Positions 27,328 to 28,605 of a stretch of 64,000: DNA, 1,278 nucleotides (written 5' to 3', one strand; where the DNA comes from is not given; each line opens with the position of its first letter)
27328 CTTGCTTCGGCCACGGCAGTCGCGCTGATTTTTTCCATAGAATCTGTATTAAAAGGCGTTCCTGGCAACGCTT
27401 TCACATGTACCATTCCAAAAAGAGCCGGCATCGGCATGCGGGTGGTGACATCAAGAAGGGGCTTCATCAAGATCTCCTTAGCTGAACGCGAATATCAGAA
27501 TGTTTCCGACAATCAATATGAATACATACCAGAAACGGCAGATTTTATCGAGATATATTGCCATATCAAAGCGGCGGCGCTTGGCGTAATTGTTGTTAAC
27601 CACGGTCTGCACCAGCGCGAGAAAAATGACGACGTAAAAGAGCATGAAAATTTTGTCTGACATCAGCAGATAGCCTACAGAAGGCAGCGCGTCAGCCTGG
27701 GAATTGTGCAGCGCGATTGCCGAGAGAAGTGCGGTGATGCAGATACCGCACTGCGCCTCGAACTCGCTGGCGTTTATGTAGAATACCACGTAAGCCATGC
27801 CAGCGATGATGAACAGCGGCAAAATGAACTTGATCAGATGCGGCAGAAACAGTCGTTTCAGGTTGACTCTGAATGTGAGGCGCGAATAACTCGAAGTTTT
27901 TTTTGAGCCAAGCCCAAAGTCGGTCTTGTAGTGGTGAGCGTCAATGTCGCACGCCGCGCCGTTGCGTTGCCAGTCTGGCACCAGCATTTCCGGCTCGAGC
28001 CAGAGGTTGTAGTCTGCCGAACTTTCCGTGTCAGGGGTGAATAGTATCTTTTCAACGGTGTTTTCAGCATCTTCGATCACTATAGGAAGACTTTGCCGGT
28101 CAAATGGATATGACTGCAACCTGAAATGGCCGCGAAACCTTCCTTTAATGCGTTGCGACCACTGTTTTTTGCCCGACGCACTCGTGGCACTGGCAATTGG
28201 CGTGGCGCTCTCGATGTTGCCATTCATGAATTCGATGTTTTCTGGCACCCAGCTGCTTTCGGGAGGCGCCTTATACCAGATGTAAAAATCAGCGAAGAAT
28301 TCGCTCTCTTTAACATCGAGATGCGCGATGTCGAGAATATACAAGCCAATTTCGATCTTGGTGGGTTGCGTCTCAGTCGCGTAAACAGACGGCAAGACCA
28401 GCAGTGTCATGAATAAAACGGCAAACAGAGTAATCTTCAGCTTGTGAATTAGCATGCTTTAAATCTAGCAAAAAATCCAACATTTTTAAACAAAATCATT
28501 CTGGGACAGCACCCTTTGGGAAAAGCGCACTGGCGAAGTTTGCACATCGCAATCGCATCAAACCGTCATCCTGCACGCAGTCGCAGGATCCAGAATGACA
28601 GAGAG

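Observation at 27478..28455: Bacterial pentameric ligand-gated ion channel (Cys-loop receptor homologue)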

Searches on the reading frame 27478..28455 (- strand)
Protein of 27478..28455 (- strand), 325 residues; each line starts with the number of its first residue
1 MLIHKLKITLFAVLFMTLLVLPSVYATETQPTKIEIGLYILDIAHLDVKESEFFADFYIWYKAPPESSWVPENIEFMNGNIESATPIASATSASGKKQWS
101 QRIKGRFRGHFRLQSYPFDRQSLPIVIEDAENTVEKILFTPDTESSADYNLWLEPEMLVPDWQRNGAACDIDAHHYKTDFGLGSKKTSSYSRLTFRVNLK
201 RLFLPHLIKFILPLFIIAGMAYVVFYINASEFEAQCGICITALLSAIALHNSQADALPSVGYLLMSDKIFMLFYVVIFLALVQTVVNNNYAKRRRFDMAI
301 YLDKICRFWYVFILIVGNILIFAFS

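Call 3: search_protein_families(library=pfam, proteins=[window:27478-28455:-], max_evalue=10)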
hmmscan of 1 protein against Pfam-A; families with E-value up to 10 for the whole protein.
window:27478-28455:- (325 aa): 2 families
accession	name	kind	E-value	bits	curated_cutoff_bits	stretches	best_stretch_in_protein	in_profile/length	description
PF02932.22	Neur_chan_memb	-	7.3e-09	36.7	28.1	1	211-294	2-86/233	Neurotransmitter-gated ion-channel transmembrane region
PF02931.28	Neur_chan_LBD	-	8.7e-05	22.5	26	1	67-202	81-215/216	Neurotransmitter-gated ion-channel ligand binding domain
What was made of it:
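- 27478..28455 (-): pLGIC (Pro-loop receptor) subunit gene, 325 aa. Pfam Neur_chan_memb 36.7 bits, above its gathering score (call 3).
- On pLGIC / Pro-loop receptor superfamily: Neur_chan_LBD scores 22.5 against 26, just under (call 3).
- Checked: Neur_chan_memb passes at 36.7 against 28.1 (call 3).
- Neur_chan_LBD is just below Pfam's cut-off for this sequence (call 3). The LBD Pfam score is below the cut-off (call 3).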

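Call 4: search_protein_families(library=ncbifam, proteins=[window:27478-28455:-], max_evalue=10)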
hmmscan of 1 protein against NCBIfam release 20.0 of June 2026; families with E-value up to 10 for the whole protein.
window:27478-28455:- (325 aa): 2 families
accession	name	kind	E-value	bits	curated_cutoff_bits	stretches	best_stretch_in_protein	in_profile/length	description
TIGR00860.1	LIC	subfamily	1.4e-16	60.3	280.2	1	92-294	142-334/462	cation transporter family protein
NF033918.0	LGIC_1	subfamily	5e-14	52.4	500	1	110-310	105-302/305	ligand-gated ion channel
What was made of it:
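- On NCBIfam LGIC_1 (NF033918) and TIGR00860 LIC subfamilies: 52.4 against 500, and 60.3 against 280 (call 4).
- Tried and rejected: NCBIfam naming: LGIC_1 and LIC score far below their cut-offs (call 4), so there is no subfamily assignment.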

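Call 5: search_solved_structures(query=window:27478-28455:-, max_evalue=10, show_alignments=3)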
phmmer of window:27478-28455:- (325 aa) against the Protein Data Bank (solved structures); distinct sequences matched with E-value up to 10: 279 (the best 60 are shown).
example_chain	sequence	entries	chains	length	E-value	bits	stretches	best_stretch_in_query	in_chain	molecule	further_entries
5osa_A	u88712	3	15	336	1.7e-13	53.5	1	64-322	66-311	Proton-gated ion channel,Gamma-aminobutyric acid receptor subunit alpha-1,Gamma-aminobutyr | Proton-gated ion channel,Gamma-aminobutyric acid receptor subunit a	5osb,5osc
6cdu_A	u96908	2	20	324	1.7e-13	53.5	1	69-322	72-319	chimeric alpha1GABAA receptor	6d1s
4x5t_A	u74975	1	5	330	3.2e-13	52.6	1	64-320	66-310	Proton-gated ion channel,GLRA1 protein,GLRA1 protein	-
6hya_A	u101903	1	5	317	8.9e-13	51.1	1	64-321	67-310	Proton-gated ion channel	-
6hy9_A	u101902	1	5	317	1.6e-12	50.3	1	64-321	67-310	Proton-gated ion channel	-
4yeu_A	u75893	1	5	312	1.7e-12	50.2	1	91-321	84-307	Cys-loop ligand-gated ion channel,Proton-gated ion channel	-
6f0n_A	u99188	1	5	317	2.3e-12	49.8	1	64-321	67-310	Proton-gated ion channel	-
5hcm_A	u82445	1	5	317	2.5e-12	49.7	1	64-321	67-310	Proton-gated ion channel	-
6f10_A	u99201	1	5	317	2.5e-12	49.6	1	64-321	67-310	Proton-gated ion channel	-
3tlw_A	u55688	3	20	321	2.6e-12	49.6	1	64-321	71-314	Glr4197 protein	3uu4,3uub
6hz3_A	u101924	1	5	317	2.9e-12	49.5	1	64-321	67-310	Proton-gated ion channel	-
6f11_A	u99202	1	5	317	2.9e-12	49.4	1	64-321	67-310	Proton-gated ion channel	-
6f0z_A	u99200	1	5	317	3.2e-12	49.3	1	64-321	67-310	Proton-gated ion channel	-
6f0u_A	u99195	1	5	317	3.3e-12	49.3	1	64-321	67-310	Proton-gated ion channel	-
6f0r_A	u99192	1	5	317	3.3e-12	49.3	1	64-321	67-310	Proton-gated ion channel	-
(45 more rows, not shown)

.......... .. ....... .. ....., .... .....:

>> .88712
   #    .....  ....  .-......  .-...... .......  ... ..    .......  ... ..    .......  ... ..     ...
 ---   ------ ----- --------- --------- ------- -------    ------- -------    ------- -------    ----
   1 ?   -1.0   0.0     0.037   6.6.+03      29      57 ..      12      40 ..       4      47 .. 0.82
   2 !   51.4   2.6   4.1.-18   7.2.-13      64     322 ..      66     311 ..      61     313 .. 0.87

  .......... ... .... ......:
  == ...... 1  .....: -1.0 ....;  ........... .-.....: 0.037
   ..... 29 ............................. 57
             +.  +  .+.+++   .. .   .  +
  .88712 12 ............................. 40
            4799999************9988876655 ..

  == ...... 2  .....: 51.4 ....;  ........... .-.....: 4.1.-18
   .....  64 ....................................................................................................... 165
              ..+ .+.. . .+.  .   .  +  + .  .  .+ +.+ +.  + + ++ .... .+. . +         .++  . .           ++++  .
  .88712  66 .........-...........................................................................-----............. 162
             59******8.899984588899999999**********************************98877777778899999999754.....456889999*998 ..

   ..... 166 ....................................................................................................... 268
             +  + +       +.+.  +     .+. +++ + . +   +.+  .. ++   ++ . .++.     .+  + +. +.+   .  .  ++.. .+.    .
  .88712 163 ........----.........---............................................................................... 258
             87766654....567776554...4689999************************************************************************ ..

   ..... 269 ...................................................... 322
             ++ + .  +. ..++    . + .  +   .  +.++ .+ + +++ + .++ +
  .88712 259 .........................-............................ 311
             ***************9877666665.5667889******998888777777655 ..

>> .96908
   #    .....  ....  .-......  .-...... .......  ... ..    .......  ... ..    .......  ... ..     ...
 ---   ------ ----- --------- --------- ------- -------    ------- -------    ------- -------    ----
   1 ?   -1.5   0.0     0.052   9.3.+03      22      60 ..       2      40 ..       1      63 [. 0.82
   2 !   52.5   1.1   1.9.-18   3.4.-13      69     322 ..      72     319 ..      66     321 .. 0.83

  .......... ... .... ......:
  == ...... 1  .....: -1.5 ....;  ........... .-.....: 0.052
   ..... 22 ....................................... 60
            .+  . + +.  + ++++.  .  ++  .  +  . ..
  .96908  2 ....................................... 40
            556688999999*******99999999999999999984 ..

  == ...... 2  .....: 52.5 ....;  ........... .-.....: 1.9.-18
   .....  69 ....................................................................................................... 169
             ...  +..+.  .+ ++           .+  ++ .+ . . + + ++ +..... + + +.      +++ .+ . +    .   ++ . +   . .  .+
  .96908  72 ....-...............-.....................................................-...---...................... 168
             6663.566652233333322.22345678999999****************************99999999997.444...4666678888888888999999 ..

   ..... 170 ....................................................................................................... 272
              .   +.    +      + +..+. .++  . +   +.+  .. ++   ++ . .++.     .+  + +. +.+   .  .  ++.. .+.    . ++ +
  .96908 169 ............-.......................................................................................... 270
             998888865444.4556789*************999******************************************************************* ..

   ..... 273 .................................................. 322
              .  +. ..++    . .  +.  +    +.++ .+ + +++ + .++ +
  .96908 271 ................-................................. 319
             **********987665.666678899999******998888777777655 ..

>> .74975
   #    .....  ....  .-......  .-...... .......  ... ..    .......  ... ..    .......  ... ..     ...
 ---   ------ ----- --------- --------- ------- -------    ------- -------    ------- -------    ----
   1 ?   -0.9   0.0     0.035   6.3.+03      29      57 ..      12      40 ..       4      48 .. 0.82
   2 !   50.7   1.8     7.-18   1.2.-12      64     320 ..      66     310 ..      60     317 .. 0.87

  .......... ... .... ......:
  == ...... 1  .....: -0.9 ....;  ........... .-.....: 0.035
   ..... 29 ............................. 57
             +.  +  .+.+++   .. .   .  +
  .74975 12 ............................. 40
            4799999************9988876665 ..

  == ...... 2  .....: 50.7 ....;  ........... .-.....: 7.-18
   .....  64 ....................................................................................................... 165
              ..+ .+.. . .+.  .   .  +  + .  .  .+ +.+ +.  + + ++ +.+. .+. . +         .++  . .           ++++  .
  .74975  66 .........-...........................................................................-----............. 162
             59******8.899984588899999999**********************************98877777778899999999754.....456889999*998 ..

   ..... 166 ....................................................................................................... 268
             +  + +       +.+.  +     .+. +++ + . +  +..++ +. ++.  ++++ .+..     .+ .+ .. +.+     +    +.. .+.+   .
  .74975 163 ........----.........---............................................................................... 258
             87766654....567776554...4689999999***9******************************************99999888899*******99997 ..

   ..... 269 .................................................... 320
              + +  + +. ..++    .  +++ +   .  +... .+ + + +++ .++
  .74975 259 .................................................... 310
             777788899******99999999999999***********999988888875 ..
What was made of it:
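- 27478..28455 (-): PDB phmmer to GLIC 4e-12 (call 5).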

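Call 6: find_homologous_proteins(query=window:27478-28455:-, max_evalue=0.001)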
Query window:27478-28455:- (325 aa): 72 proteins with E <= 0.001 among 2692 candidates.
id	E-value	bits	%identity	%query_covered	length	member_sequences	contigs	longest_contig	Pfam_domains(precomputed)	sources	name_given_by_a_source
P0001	4.8e-216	734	100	100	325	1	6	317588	PF02932.22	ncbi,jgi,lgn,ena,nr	ncbi:MAG TPA: hypothetical protein DCG57_09900 [Candidatus Riflebacteria bacterium]|jgi:hypothetical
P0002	1.6e-189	647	87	100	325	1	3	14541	PF02932.22,PF02931.29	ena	-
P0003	2.8e-169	580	77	100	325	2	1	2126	PF02932.22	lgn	-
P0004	2.1e-165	567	76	100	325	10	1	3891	PF02932.22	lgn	-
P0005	2.3e-163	561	78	95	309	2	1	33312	PF02932.22,PF02931.29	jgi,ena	jgi:hypothetical protein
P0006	8.4e-163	559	74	100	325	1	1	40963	PF02932.22,PF02931.29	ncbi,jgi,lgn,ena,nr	ncbi:MAG: hypothetical protein KKB51_22485 [Candidatus Riflebacteria bacterium]|nr:hypothetical prot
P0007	1.5e-162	558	75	100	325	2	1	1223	PF02932.22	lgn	-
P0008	4.4e-162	557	79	92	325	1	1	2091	PF02932.22,PF02931.29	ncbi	-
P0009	5.3e-160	550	73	100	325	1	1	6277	PF02932.22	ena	-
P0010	1.3e-150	519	70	98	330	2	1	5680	PF02932.22,PF02931.29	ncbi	-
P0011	1.3e-148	512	70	97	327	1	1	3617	PF02932.22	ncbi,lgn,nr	ncbi:MAG: hypothetical protein PHD82_14810 [Candidatus Riflebacteria bacterium]|nr:hypothetical prot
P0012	2.6e-146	505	74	91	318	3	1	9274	PF02932.22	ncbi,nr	ncbi:MAG: hypothetical protein EOM80_10265 [Erysipelotrichia bacterium]|nr:hypothetical protein [Ery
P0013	3.3e-146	504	68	98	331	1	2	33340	PF02932.22,PF02931.29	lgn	-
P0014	4.2e-145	501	68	91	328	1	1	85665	PF02932.22,PF02931.29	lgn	-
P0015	1.1e-144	499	68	96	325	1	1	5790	PF02932.22,PF02931.29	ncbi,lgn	-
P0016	4.1e-144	497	71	91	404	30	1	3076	PF02932.22,PF02931.29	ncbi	-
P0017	1.4e-143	496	69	91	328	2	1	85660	PF02932.22,PF02931.29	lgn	-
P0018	2.5e-143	495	68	93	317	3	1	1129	PF02932.22,PF02931.29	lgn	-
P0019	9.0e-143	493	66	99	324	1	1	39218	PF02932.22,PF02931.29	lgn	-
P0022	1.5e-136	473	65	95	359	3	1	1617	PF02932.22,PF02931.29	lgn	-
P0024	3.0e-135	468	70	84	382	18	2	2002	PF02932.22,PF02931.29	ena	-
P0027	1.9e-132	459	60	99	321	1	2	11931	PF02932.22,PF02931.29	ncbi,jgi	jgi:hypothetical protein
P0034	3.9e-125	435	63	90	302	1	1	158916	PF02932.22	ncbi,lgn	ncbi:MAG: hypothetical protein Kow0029_11650 [Candidatus Rifleibacteriota bacterium]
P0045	2.6e-104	367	52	98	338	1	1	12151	PF02932.22,PF02931.29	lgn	-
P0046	3.1e-103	363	55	93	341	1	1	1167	PF02932.22,PF02931.29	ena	-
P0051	1.8e-100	354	52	91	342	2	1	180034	PF02932.22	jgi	jgi:hypothetical protein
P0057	1.7e-95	338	54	88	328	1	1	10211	PF02932.22,PF02931.29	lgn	-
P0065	7.0e-39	152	31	91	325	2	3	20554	PF02931.29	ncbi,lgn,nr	ncbi:MAG: hypothetical protein NDJ24_04885 [Alphaproteobacteria bacterium]|nr:hypothetical protein [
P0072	2.1e-23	101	25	98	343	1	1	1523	PF02931.29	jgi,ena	-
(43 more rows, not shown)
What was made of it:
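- On pLGIC / Pro-loop receptor superfamily: Many close homologues have a precomputed Neur_chan_LBD (PF02931) hit (call 6).
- The frame is intact and full length, and 325-aa orthologues occur at 73-87% identity (call 6).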

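Call 11: find_encoding_contigs(protein=P0006, flank=6000, max_places=2)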
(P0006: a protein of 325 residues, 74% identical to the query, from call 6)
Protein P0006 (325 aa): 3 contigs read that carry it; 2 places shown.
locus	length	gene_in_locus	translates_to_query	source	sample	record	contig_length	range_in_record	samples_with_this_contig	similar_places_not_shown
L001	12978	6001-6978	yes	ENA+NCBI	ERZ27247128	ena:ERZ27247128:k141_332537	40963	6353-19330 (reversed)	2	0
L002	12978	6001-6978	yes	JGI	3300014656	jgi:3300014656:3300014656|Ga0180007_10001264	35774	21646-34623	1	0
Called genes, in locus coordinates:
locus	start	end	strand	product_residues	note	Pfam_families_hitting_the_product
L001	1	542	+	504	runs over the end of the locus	PF00528:BPD_transp_1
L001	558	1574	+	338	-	PF00005:ABC_tran, PF13304:AAA_21 (weak), PF08352:oligo_HPY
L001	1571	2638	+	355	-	PF00005:ABC_tran, PF08352:oligo_HPY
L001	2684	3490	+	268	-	-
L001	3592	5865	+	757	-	PF04392:ABC_sub_bind, PF00512:HisKA, PF02518:HATPase_c, PF00072:Response_reg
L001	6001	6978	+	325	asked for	PF02931:Neur_chan_LBD (faint), PF02932:Neur_chan_memb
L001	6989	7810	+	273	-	PF03437:BtpA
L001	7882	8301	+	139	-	-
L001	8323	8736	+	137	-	PF00383:dCMP_cyt_deam_1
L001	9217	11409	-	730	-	PF00664:ABC_membrane, PF00005:ABC_tran, PF00027:cNMP_binding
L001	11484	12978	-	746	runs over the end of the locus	PF04055:Radical_SAM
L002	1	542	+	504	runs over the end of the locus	PF00528:BPD_transp_1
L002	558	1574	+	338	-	PF00005:ABC_tran, PF13304:AAA_21 (weak), PF08352:oligo_HPY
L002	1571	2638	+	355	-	PF00005:ABC_tran, PF08352:oligo_HPY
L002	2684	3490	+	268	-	-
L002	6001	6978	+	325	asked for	PF02931:Neur_chan_LBD (faint), PF02932:Neur_chan_memb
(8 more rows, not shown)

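Call 12: find_encoding_contigs(protein=P0034, flank=6000, max_places=2)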
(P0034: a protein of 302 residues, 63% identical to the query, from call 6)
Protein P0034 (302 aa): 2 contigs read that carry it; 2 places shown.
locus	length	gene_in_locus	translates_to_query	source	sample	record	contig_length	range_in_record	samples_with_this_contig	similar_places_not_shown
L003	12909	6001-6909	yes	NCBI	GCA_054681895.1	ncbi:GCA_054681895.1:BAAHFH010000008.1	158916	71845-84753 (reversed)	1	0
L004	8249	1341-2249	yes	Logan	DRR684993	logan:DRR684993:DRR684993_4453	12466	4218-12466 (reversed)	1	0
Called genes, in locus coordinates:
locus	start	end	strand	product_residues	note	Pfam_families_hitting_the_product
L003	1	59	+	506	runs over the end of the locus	PF00528:BPD_transp_1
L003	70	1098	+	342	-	PF00005:ABC_tran, PF13304:AAA_21 (weak), PF08352:oligo_HPY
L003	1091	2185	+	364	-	PF00005:ABC_tran, PF08352:oligo_HPY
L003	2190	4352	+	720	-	PF01055:Glyco_hydro_31_2nd, PF21365:Glyco_hydro_31_3rd, PF17137:DUF5110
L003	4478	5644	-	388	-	PF08668:HDOD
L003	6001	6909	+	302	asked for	PF02932:Neur_chan_memb (weak)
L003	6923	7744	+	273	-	PF03437:BtpA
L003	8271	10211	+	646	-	PF01564:Spermine_synth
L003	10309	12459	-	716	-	PF21088:MS_channel_1st (faint), PF00924:MS_channel_2nd, PF21082:MS_channel_3rd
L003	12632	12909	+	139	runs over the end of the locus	-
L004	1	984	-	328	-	?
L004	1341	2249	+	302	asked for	PF02932:Neur_chan_memb (weak)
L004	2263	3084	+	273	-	PF03437:BtpA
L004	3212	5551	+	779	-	PF01564:Spermine_synth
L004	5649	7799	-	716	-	PF21088:MS_channel_1st (faint), PF00924:MS_channel_2nd, PF21082:MS_channel_3rd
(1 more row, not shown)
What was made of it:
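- In relatives, a histidine kinase, a GH31 gene or an opposite-strand HDOD gene is inserted there (calls 11, 12).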

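Call 13: find_encoding_contigs(protein=P0051, flank=6000, max_places=2)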
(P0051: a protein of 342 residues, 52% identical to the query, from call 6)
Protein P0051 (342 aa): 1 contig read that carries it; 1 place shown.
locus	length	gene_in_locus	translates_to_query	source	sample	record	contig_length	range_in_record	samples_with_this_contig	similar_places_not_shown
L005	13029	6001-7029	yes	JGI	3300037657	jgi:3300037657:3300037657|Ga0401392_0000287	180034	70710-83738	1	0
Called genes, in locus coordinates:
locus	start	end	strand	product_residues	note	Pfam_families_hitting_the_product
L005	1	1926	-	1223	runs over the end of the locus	-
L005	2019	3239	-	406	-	PF12320:SbcD_C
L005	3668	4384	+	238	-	PF01966:HD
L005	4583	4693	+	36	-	-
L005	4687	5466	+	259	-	PF00805:Pentapeptide, PF13576:Pentapeptide_3 (weak), PF13599:Pentapeptide_4, PF00805:Pentapeptide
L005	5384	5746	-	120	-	-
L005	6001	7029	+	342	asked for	PF02932:Neur_chan_memb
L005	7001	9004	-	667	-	-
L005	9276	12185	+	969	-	PF00211:Guanylate_cyc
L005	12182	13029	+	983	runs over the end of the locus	PF00672:HAMP, PF00211:Guanylate_cyc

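Call 16: find_related_loci(query=A1, collection=genome_contigs, flank=6000)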
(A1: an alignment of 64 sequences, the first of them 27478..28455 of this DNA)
Query A1 (325 aa) in genome_contigs; peptide patterns used: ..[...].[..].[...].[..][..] (x = any residue, [..] = any of these).
363 stretches matched a pattern; 348 encode a relative of the query (tblastn E <= 1e-3); the best 80 are kept; 80 distinct loci.
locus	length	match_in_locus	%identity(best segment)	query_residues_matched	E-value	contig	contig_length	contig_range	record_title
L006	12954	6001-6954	77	6-325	3e-170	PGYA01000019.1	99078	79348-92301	MAG: Candidatus Riflebacteria bacterium HGW-Riflebacteria-2 bjp_ig2102_scaffold_328, whole genome shotgun sequence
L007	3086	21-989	76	1-325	1e-178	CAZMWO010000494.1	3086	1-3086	MAG TPA_asm: uncultured bacterium isolate SRP192927_co6_749 genome assembly, contig: NODE_94066_length_3086_cov_3.065325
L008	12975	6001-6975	74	1-325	2e-169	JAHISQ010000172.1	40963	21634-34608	MAG: Candidatus Riflebacteria bacterium isolate MM_PC_MetaG.mb.182 MM_PC_MetaG.mb.182_k141_1772056, whole genome shotgun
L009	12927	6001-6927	78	18-325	1e-166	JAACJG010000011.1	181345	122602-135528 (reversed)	MAG: Candidatus Rifleibacterium amylolyticum isolate CH46 Scaffold11, whole genome shotgun sequence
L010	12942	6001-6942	69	10-325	2e-155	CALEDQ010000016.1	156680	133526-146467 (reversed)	MAG TPA_asm: uncultured bacterium isolate SRR3330203_bin.17_CONCOCT_v1.1_MAG genome assembly, contig: ERZ724088.92, whol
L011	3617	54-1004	70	9-324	9e-160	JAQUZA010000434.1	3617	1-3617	MAG: Candidatus Riflebacteria bacterium isolate STD2_25 NODE_124105_length_3617_cov_2.717765_Sandtown_D2, whole genome s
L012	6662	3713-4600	71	30-325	1e-153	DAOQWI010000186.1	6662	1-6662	MAG TPA_asm: Candidatus Ozemobacteraceae bacterium isolate AMR_MDS_1066 NODE_11870_length_6662_cov_5.920842, whole genom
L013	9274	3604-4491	74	29-325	1e-150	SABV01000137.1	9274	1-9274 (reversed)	MAG: Erysipelotrichia bacterium isolate INTA.CYC.134 contig-100_6737, whole genome shotgun sequence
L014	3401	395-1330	68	11-322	5e-156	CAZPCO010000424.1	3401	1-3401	MAG TPA_asm: uncultured bacterium isolate binchicken_co117_419 genome assembly, contig: NODE_46589_length_3401_cov_3.410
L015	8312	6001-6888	71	30-325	2e-147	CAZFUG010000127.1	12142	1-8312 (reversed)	MAG TPA_asm: uncultured bacterium isolate binchicken_co115_14 genome assembly, contig: NODE_7954_length_12142_cov_4.2683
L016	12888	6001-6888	71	30-325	1e-144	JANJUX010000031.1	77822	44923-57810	MAG: Candidatus Riflebacteria bacterium isolate RXS2_metabat.bin.35 RXS2_k141_11179, whole genome shotgun sequence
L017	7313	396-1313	68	3-310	3e-144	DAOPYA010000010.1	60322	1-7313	MAG TPA_asm: Candidatus Rifleibacterium sp. isolate AMR_MDS_1326 NODE_363_length_60322_cov_5.212853, whole genome shotgu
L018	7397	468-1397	65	13-322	4e-142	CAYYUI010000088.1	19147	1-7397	MAG TPA_asm: uncultured bacterium isolate SRP192927_co1_848 genome assembly, contig: NODE_5801_length_19147_cov_10.00675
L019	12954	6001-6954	62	11-325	3e-137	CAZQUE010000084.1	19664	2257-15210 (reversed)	MAG TPA_asm: uncultured bacterium isolate SRP304446_co1_153 genome assembly, contig: NODE_1926_length_19664_cov_11.90652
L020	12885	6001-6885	67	28-322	1e-136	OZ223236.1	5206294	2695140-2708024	MAG: Candidatus Ozemobacteraceae bacterium isolate 4ee0fdf2-fbb4-4151-bfa0-813162405533 genome assembly, chromosome: 2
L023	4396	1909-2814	55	26-322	9e-117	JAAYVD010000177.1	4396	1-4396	MAG: Candidatus Riflebacteria bacterium isolate AS27yjCOA_28 196878_AS27, whole genome shotgun sequence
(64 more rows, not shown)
